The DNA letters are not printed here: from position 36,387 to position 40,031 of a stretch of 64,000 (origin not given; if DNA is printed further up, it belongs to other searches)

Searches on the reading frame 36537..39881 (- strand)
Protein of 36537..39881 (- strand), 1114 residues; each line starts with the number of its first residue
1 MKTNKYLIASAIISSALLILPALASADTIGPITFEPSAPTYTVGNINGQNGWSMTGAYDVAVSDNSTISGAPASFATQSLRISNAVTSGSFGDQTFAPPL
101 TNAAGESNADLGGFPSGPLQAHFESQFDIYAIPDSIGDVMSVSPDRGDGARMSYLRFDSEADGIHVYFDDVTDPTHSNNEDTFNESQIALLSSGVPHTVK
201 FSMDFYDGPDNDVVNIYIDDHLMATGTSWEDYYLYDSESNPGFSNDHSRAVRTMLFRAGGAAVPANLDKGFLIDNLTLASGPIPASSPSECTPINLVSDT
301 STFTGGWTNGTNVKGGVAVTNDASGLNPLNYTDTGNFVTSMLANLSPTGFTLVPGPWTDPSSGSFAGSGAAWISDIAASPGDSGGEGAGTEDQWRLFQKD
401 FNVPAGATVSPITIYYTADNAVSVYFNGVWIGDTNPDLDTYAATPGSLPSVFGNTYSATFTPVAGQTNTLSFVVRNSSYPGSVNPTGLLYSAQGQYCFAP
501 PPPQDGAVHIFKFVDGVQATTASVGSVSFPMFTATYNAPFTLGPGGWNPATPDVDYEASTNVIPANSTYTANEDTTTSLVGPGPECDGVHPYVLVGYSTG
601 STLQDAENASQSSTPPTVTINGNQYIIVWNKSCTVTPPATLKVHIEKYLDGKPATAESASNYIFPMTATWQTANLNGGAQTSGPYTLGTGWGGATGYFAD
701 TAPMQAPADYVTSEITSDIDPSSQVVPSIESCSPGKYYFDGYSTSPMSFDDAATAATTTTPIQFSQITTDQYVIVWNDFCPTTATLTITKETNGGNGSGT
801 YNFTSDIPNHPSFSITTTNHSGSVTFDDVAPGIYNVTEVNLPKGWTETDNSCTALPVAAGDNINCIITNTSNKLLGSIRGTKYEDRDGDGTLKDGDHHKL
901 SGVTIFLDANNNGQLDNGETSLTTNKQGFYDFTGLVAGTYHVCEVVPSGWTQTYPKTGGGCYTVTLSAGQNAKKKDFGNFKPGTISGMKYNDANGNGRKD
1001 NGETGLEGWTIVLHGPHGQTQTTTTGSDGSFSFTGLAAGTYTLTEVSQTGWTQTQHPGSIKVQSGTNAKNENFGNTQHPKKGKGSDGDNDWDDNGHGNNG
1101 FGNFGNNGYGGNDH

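Call 9: search_protein_families(library=pfam, proteins=[window:36537-39881:-], max_evalue=0.001)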
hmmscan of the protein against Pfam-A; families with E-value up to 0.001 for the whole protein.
window:36537-39881:- (1114 aa): 7 families
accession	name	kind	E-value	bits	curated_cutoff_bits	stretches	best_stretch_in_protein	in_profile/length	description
PF17210.9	SdrD_B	-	1.8e-24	86.5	29.7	2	988-1071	6-90/112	SdrD B-like domain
PF17802.7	SpaA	-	1.1e-18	67.5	23.1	3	1000-1064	9-78/91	Prealbumin-like fold domain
PF13620.12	CarboxypepD_reg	-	4.7e-15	56.1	32.3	2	1004-1067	12-74/82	Carboxypeptidase regulatory-like domain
PF14686.12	fn3_3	-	5.1e-06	26.6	24.4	0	1022-1068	28-73/75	Polysaccharide lyase family 4, domain II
PF13715.12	CarbopepD_reg_2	-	6.4e-06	26.6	32.2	0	1000-1061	8-65/88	CarboxypepD_reg-like domain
PF24514.1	SpaA_4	-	9.4e-06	26.8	27.3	1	786-858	1-74/107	Prealbumin-like fold domain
PF19403.5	SpaA_2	-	2.2e-05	25.4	25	0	783-860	3-82/96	Prealbumin-like fold domain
